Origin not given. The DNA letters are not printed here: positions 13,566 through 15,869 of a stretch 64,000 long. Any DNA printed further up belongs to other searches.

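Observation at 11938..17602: Cobalamin riboswitch controlling three uncharacterised surface/membrane proteins: candidate non-canonical corrinoid capture/uptake system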

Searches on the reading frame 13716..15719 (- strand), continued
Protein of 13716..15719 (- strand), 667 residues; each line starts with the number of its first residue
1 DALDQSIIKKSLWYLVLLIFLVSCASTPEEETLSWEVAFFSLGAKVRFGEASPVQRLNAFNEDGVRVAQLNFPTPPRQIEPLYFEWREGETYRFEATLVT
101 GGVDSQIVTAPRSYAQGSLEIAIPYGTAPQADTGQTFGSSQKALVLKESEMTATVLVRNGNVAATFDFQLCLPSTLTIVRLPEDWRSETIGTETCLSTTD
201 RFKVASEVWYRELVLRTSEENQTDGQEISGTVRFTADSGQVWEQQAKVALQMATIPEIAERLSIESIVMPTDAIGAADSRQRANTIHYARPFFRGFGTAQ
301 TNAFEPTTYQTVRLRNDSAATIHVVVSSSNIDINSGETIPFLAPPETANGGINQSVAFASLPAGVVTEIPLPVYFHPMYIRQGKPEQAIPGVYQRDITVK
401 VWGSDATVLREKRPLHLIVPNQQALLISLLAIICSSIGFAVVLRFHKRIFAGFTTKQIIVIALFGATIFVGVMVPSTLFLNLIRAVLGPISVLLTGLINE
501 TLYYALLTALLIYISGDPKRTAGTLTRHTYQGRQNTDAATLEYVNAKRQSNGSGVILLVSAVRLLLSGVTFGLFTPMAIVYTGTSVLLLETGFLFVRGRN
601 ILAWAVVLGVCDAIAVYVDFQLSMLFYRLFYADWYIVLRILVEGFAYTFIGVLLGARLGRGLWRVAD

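Call 43: find_related_loci(query=A4, collection=metagenome_contigs, flank=8000)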
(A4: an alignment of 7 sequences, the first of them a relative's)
Query A4 (638 aa) in metagenome_contigs; peptide patterns used: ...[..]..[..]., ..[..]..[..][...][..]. (x = any residue, [..] = any of these).
464 stretches matched a pattern; 355 encode a relative of the query (tblastn E <= 1e-3); the best 80 are kept; 80 distinct loci.
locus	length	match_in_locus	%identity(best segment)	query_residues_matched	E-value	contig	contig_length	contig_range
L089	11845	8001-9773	34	33-635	1e-116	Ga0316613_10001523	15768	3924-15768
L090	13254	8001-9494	34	109-638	2e-90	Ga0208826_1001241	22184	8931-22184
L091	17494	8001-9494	35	109-638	5e-90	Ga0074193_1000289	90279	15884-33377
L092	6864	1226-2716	35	104-630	1e-89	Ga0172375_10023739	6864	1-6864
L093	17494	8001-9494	35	109-638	5e-89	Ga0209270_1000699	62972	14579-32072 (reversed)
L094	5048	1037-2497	35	114-638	2e-89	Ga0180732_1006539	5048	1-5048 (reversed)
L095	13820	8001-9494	34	109-638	1e-88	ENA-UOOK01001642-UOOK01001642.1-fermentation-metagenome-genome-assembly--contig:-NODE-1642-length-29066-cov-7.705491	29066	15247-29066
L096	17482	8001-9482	34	113-638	1e-88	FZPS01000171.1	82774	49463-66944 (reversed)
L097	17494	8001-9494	34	109-638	4e-88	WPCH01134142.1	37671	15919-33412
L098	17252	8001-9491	35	104-638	9e-88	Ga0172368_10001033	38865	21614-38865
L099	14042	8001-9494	34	109-638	2e-87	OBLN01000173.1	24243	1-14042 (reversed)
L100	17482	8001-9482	34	113-638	6e-87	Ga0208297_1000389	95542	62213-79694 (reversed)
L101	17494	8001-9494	35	109-638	8e-86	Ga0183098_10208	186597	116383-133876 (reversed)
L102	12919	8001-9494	34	109-638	6e-86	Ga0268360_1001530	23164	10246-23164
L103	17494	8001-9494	35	109-638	8e-86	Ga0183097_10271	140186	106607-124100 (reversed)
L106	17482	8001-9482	33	113-638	1e-85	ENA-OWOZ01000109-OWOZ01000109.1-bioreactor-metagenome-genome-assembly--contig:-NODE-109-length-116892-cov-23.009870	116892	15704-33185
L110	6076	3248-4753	33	119-636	8e-84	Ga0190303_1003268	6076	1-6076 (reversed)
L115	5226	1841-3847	30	1-638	4e-76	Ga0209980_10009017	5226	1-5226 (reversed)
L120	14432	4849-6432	35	103-636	4e-95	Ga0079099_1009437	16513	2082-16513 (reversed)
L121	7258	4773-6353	31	110-636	2e-68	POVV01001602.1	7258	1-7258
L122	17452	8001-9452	32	151-636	1e-67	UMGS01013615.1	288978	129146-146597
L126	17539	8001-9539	31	119-634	1e-65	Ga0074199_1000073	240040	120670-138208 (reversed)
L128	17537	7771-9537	28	7-638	1e-63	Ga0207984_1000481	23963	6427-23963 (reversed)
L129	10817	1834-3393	29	115-636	4e-61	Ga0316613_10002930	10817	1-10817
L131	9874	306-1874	31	112-636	9e-59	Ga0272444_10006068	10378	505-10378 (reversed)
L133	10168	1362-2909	30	118-636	3e-58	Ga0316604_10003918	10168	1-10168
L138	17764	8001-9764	24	19-638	8e-49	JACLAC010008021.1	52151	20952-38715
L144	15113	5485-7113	26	50-638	1e-47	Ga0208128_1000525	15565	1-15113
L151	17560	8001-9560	27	121-636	1e-45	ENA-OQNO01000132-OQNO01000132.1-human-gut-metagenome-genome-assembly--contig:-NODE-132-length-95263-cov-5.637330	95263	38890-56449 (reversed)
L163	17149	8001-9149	30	255-636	5e-45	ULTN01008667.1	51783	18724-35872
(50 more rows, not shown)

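Call 55: search_protein_families(library=pfam, max_evalue=0.001, proteins=[L151:4973-5539:+, L151:5860-7797:+, L120:3020-3643:+, L120:3640-4047:+, L120:4050-4766:+, L129:235-1311:+, L129:7452-9401:-, L128:6622-7752:+, L128:11057-12748:+, L128:5012-6196:+])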
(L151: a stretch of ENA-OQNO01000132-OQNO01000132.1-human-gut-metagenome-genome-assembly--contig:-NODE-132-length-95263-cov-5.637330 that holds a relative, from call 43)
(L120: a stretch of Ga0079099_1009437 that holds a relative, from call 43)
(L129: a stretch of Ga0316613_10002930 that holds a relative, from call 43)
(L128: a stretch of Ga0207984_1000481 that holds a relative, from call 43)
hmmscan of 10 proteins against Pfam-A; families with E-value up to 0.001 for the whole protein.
L151:4973-5539:+ (188 aa): 0 families

L151:5860-7797:+ (645 aa): 2 families
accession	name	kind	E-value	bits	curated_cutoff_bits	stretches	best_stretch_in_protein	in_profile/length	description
PF00593.30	TonB_dep_Rec_b-barrel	-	1.3e-31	111.4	27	1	179-615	17-435/436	TonB dependent receptor-like, beta-barrel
PF07715.20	Plug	-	6.4e-25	88.2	23.9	1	52-159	3-107/107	TonB-dependent Receptor Plug Domain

L120:3020-3643:+ (207 aa): 1 family
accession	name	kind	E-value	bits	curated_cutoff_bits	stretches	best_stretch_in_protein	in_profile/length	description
PF01618.21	MotA_ExbB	-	6.7e-32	110.4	22.9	1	72-190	4-126/127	MotA/TolQ/ExbB proton channel family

L120:3640-4047:+ (135 aa): 1 family
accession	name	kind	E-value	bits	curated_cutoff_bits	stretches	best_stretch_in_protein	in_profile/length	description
PF02472.21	ExbD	-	1.2e-32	113.1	25.4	1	10-133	4-127/128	Biopolymer transport protein ExbD/TolR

L120:4050-4766:+ (238 aa): 2 families
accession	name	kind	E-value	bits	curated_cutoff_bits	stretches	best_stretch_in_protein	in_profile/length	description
PF03544.19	TonB_C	-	4.9e-22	78.6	24.6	1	159-237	3-79/79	Gram-negative bacterial TonB protein C-terminal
PF13103.11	TonB_2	-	3.7e-07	30.6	22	1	168-221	22-75/85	TonB C terminal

L129:235-1311:+ (358 aa): 3 families
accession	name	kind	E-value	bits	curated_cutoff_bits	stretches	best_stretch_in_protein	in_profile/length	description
PF06081.17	ArAE_1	-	2e-31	109.4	22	1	1-141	1-140/141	Aromatic acid exporter family member 1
PF04632.18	FUSC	-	4.3e-06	26.1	30.9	1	97-181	106-184/660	Fusaric acid resistance protein family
PF13515.12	FUSC_2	-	5.6e-05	23.7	25.6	1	17-137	2-125/126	Fusaric acid resistance protein-like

L129:7452-9401:- (649 aa): 2 families
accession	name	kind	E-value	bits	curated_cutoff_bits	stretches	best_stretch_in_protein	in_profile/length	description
PF00593.30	TonB_dep_Rec_b-barrel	-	2.1e-29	104.1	27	1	236-620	8-436/436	TonB dependent receptor-like, beta-barrel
PF07715.20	Plug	-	3.6e-20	72.9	23.9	1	55-162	3-107/107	TonB-dependent Receptor Plug Domain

L128:6622-7752:+ (376 aa): 1 family
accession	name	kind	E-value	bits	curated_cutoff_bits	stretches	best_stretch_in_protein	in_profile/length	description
PF02239.22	Cytochrom_D1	-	0.00072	18.6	25.5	0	179-244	56-117/368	Cytochrome D1 heme domain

L128:11057-12748:+ (563 aa): 1 family
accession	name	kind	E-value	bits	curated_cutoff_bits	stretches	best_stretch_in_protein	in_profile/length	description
PF13231.12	PMT_2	-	0.00037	21.2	26.1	1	101-227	3-132/160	Dolichyl-phosphate-mannose-protein mannosyltransferase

L128:5012-6196:+ (394 aa): 9 families
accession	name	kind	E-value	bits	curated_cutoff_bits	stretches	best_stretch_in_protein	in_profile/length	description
PF08331.15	QueG_DUF1730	-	4.2e-24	84.7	25.1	1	77-153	3-77/77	Epoxyqueuosine reductase QueG, DUF1730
PF13484.11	Fer4_16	-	2.9e-22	79.6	30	1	207-270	2-66/66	4Fe-4S double cluster binding domain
PF13646.12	HEAT_2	-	9.9e-12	45.4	27.7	1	322-384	18-80/88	HEAT repeats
PF03130.22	HEAT_PBS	-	3.2e-08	33.7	20.9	1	351-376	1-26/27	PBS lyase HEAT-like repeat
PF13187.11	Fer4_9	-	2.6e-05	24.6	27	0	206-222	36-52/52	4Fe-4S dicluster domain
PF12838.12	Fer4_7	-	4.9e-05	24.1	27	0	206-221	37-52/52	4Fe-4S dicluster domain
PF00037.32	Fer4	-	7.6e-05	22.8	21.1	0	206-222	7-23/24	4Fe-4S binding domain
PF14697.11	Fer4_21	-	0.00022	21.7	35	0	206-222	40-57/59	4Fe-4S dicluster domain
PF13237.11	Fer4_10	-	0.00096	19.5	25.5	0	206-219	8-21/53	4Fe-4S dicluster domain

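Call 56: list_cluster_members(proteins=[P0122, P0123, P0124, P0128, P0129, P0133, P0135, P0136, P0207, P0208])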
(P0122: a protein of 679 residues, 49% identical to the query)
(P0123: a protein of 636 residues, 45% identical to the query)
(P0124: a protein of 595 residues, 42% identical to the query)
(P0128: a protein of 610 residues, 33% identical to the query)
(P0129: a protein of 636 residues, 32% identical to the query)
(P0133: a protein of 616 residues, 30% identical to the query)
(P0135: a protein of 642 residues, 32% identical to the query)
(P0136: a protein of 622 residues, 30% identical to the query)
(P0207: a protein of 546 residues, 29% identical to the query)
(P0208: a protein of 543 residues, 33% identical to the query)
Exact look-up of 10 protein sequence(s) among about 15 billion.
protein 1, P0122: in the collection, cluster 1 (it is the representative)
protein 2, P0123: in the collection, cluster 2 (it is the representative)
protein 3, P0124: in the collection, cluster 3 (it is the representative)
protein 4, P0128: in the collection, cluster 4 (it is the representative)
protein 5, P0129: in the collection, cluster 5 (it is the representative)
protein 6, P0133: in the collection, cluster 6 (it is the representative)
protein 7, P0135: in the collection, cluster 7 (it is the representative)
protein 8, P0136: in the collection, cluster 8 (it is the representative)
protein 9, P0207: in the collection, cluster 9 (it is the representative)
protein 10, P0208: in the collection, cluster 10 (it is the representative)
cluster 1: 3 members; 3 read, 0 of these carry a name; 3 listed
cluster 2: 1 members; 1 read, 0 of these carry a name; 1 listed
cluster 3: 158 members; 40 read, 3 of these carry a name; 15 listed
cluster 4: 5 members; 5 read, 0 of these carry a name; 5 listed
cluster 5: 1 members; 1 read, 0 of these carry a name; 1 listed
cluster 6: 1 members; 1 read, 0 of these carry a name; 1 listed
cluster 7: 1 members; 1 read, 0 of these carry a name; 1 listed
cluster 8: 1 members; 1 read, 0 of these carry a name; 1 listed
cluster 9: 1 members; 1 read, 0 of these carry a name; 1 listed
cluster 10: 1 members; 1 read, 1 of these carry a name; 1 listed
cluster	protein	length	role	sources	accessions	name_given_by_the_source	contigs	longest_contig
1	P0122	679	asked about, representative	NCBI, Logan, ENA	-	-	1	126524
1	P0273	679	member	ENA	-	-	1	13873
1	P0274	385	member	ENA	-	-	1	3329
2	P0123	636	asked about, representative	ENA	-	-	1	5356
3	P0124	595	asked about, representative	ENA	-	-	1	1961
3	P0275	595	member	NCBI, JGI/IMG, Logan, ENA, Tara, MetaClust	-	strand:+ start:117 stop:1904 length:1788 start_codon:yes stop_codon:yes gene_type:complete | TARA_085_MES_0.22-3_scaffold266752_1_gene331193 NOG10831 ""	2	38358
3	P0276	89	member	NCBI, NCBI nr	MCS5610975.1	MAG: hypothetical protein NZ961_11200, partial [Candidatus Poribacteria bacterium] | hypothetical protein [Candidatus Poribacteria bacterium]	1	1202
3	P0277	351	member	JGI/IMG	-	hypothetical protein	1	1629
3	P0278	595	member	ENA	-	-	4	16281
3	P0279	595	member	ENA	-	-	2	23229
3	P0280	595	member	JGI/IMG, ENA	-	-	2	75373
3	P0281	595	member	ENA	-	-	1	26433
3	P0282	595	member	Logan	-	-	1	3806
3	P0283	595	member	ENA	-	-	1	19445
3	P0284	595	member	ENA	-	-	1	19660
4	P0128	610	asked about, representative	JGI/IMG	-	-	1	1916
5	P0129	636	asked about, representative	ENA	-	-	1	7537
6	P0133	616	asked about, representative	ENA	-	-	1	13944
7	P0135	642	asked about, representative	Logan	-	-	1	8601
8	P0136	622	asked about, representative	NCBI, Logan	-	-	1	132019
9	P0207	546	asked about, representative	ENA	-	-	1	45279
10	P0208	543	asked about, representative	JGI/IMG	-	hypothetical protein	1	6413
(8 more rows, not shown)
